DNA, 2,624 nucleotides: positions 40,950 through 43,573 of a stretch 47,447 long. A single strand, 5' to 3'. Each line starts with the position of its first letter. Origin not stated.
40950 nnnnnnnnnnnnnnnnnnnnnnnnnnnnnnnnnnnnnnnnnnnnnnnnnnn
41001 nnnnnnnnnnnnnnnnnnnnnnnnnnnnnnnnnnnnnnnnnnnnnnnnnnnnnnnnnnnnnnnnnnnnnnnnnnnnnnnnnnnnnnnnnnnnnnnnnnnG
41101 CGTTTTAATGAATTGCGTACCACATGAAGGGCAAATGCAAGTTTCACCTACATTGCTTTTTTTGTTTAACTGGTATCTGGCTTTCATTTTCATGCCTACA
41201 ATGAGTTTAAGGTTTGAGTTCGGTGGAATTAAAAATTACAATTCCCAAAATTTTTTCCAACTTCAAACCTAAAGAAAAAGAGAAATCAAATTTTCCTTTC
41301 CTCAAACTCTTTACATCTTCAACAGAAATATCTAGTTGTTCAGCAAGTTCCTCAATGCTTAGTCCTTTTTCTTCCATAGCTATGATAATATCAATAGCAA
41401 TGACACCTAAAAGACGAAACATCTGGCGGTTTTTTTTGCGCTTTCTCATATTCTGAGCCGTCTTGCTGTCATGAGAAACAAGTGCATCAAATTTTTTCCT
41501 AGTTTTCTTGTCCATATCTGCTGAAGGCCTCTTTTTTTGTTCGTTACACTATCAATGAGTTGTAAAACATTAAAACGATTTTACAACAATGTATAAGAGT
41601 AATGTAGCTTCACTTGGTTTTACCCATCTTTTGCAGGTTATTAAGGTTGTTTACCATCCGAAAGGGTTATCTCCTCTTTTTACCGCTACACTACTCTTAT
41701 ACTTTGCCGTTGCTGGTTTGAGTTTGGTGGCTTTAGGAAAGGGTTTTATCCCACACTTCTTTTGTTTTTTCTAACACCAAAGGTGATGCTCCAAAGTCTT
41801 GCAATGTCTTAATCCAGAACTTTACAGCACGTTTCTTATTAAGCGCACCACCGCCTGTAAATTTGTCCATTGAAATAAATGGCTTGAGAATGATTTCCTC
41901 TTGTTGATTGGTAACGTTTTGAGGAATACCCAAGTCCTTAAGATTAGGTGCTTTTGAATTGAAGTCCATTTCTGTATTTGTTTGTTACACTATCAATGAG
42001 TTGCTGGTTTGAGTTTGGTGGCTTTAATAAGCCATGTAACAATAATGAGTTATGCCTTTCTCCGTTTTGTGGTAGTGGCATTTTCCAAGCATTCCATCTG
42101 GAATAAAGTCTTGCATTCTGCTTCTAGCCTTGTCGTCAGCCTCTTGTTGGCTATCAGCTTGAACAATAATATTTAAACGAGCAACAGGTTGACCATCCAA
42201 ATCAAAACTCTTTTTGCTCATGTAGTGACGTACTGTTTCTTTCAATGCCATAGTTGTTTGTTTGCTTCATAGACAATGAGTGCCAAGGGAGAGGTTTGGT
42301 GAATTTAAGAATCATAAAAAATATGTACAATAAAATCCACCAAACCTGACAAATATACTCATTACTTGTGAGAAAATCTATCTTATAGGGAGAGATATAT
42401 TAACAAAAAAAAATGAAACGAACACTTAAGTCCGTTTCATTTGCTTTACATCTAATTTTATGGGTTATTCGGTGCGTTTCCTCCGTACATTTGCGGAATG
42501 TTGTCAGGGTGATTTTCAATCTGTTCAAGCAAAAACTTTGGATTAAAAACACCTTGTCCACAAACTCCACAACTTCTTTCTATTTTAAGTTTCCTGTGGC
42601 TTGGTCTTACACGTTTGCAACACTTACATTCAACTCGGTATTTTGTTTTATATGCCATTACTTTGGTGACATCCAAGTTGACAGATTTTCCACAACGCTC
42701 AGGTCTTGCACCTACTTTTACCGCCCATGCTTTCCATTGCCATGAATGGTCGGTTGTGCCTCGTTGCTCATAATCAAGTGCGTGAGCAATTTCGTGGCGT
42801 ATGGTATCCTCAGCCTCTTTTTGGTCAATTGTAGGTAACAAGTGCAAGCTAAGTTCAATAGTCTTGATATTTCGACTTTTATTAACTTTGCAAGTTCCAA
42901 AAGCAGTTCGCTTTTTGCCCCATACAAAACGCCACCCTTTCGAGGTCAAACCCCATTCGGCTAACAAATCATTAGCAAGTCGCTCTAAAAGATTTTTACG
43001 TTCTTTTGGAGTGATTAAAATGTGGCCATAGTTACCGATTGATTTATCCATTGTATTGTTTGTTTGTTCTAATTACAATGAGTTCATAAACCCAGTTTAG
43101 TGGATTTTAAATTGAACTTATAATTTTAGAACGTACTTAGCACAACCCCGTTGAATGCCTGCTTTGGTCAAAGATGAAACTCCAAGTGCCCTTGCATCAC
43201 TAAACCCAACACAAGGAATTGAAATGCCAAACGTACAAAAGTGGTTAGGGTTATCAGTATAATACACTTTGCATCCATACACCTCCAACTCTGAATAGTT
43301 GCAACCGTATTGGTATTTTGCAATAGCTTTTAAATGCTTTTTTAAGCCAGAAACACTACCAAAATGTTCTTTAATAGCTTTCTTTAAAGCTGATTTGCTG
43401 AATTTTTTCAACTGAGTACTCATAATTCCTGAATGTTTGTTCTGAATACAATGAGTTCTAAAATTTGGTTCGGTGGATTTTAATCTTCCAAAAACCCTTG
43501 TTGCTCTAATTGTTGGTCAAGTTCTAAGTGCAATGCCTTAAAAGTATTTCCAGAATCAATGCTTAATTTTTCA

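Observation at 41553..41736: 146-bp structured insertion with 4-bp direct repeats splits the motif copy in front of the XRE-type regulator gene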

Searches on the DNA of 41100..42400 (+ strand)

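Call 10: search_dna_similar(query=window:41100-42400:+, collection=phages, mode=distant, max_rows=30)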
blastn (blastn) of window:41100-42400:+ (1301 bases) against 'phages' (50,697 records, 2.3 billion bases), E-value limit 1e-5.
No match.

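Call 11: search_dna_similar(query=window:41563-41708:+, collection=phages, mode=distant, max_evalue=1, max_rows=30)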
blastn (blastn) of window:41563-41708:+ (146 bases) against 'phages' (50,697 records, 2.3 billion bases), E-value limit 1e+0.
Records with a match: 2; places in all: 2; records where one place covers at least 80% of the query: 0.
Best place of each record, by identity: >=99% 2.
By first word of the organism name: Cellulophaga 2.
By host as written in the record: Cellulophaga baltica NN015839 2.
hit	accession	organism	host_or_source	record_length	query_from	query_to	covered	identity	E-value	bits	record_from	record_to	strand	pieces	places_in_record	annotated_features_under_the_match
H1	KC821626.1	Cellulophaga phage phi39:1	Cellulophaga baltica NN015839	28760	1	26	18%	100.0%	8e-4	48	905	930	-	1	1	none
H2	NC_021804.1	Cellulophaga phage phi39:1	Cellulophaga baltica NN015839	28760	1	26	18%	100.0%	8e-4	48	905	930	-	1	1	none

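Call 12: get_annotated_region(hit=H1, flank=1500)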
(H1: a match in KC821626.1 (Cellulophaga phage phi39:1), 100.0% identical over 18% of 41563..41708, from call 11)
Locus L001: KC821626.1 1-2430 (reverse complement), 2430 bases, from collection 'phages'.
description: Cellulophaga phage phi39:1, complete genome.
organism: Cellulophaga phage phi39:1 (NCBI taxid 1327993)
taxonomy: Viruses; Duplodnaviria; Heunggongvirae; Uroviricota; Caudoviricetes
host: Cellulophaga baltica NN015839; source: seawater; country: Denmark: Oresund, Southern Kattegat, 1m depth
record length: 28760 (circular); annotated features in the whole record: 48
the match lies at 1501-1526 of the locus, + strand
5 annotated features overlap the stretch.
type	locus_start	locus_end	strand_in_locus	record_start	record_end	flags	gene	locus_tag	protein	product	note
CDS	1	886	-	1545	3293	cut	-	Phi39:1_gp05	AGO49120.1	phage terminase large subunit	annotation based on sequence similarity to NCBI YP_005112633, CDD COG4626, and Pfam PF03354.10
CDS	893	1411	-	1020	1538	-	-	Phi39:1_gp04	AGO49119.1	phage terminase small subunit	annotation based on sequence similarity to Pfam PF05119.7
CDS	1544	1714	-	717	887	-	-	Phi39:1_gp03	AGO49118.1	hypothetical protein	-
CDS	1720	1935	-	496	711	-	-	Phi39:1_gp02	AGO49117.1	hypothetical protein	-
CDS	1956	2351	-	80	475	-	-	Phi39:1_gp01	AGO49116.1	hypothetical protein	-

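Call 17: search_rna_families(source=window, start=41400, end=41900, threshold=evalue, max_evalue=10, show_alignments=3)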
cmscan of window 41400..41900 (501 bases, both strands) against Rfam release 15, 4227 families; matches with E-value up to 10: 0.
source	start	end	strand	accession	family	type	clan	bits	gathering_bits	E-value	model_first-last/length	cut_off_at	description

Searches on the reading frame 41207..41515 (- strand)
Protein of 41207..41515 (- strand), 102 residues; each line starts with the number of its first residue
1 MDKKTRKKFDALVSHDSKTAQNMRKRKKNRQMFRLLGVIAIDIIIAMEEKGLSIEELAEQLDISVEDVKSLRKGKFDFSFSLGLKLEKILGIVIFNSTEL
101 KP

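Call 23: find_related_loci(query=window:41207-41515:-, collection=viral_contigs, flank=4000)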
Query window:41207-41515:- (102 aa) in viral_contigs; peptide patterns used: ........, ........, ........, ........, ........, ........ (x = any residue, [..] = any of these).
22 stretches matched a pattern, but none encodes a relative of the query by tblastn (E <= 1e-3).

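Call 25: find_encoding_contigs(protein=window:41207-41515:-, flank=3000, max_places=10)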
Protein window:41207-41515:- (102 aa): 3 contigs read that carry it; 2 places shown.
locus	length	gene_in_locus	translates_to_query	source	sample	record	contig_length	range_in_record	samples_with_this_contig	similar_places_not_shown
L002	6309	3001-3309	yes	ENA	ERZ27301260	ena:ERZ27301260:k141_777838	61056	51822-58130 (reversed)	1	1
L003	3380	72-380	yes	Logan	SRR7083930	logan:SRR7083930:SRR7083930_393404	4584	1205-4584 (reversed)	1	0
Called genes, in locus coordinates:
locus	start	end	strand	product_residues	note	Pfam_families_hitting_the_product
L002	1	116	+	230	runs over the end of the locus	-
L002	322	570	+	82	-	-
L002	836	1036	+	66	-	-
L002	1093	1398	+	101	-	-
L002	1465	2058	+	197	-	PF10263:SprT-like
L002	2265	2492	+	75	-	-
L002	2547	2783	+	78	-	-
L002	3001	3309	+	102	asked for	-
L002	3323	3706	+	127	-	-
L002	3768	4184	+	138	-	-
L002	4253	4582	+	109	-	-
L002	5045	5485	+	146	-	-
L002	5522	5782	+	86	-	-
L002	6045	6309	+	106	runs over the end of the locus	-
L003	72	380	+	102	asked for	-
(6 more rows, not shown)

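Call 30: find_homologous_proteins(query=window:41207-41515:-, max_evalue=0.001)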
Query window:41207-41515:- (102 aa): 1 proteins with E <= 0.001 among 12 candidates.
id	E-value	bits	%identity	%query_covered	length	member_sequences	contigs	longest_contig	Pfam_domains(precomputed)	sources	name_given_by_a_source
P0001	1.5e-55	202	100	100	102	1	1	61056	-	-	-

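Call 71: search_protein_families(library=pfam, proteins=[window:41207-41515:-], max_evalue=0.01)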
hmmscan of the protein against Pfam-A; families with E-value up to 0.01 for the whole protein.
window:41207-41515:- (102 aa): 7 families
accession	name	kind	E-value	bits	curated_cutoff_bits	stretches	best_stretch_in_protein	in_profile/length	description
PF01381.28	HTH_3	-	6.9e-05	23.2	23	1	46-92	4-50/55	Helix-turn-helix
PF13443.12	HTH_26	-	0.00039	21.1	22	1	46-77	5-37/63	Cro/C1-type HTH DNA-binding domain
PF08281.18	Sigma70_r4_2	-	0.00083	19.4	25.7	1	43-71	18-46/54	Sigma-70, region 4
PF04545.22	Sigma70_r4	-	0.0011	18.9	24.1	1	43-72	12-41/50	Sigma-70, region 4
PF13744.12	HTH_37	-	0.0012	19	27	1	39-77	22-57/80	Helix-turn-helix domain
PF04539.22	Sigma70_r3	-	0.0076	16.8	25.3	0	53-72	22-41/78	Sigma-70 region 3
PF02796.21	HTH_7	-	0.0088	16.6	23.8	0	24-66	2-36/45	Helix-turn-helix domain of resolvase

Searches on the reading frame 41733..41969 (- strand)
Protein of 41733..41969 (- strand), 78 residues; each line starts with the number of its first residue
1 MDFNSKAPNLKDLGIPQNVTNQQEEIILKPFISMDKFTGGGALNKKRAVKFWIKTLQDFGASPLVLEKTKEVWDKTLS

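Call 26: find_encoding_contigs(protein=window:41733-41969:-, flank=3000, max_places=10)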
Protein window:41733-41969:- (78 aa): 3 contigs read that carry it; 2 places shown.
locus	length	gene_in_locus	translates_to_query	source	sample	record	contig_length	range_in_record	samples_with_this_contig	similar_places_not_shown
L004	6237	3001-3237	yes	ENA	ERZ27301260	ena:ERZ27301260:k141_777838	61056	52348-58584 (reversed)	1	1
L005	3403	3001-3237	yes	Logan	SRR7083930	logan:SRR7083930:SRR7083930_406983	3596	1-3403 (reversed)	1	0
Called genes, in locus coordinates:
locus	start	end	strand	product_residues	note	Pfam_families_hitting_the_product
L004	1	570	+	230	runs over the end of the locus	-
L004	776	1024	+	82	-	-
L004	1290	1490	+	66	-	-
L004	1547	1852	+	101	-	-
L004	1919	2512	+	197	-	PF10263:SprT-like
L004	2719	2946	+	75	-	-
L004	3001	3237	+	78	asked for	-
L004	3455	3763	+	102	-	-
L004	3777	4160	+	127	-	-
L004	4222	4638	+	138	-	-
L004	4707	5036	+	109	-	-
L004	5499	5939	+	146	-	-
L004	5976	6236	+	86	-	-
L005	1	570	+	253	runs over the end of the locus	?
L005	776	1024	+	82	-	-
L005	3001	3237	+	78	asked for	-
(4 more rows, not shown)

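Call 71: search_protein_families(library=pfam, proteins=[window:41733-41969:-], max_evalue=0.01)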
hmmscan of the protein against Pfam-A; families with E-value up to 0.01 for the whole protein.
window:41733-41969:- (78 aa): 0 families

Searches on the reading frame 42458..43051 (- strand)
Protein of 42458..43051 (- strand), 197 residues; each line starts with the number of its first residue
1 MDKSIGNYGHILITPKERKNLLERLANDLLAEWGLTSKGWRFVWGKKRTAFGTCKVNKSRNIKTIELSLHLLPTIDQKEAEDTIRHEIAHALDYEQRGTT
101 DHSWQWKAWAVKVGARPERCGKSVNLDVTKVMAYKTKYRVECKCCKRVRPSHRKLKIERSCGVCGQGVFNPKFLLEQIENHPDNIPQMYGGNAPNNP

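Call 24: find_related_loci(query=window:42458-43051:-, collection=viral_contigs, flank=5000)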
Query window:42458-43051:- (197 aa) in viral_contigs; peptide patterns used: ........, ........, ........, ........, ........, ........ (x = any residue, [..] = any of these).
4 stretches matched a pattern, but none encodes a relative of the query by tblastn (E <= 1e-3).

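Call 71: search_protein_families(library=pfam, proteins=[window:42458-43051:-], max_evalue=0.01)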
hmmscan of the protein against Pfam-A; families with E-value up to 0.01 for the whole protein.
window:42458-43051:- (197 aa): 2 families
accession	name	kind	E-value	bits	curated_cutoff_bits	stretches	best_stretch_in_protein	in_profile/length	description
PF10263.15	SprT-like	-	2.3e-12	47.1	25.6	1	32-117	13-99/108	SprT-like family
PF17012.10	DUF5091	-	0.0014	19.4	27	1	11-85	32-106/147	Domain of unknown function (DUF5091)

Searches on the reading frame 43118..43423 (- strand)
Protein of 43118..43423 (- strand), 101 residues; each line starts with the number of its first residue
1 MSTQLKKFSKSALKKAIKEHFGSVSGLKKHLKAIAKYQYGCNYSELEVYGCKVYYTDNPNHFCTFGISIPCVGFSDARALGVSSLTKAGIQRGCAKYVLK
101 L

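Call 71: search_protein_families(library=pfam, proteins=[window:43118-43423:-], max_evalue=0.01)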
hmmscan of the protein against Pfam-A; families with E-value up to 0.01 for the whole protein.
window:43118-43423:- (101 aa): 1 family
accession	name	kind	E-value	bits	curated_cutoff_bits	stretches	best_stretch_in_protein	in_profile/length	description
PF02777.23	Sod_Fe_C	-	0.0027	18.2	20.9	1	10-48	2-40/102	Iron/manganese superoxide dismutases, C-terminal domain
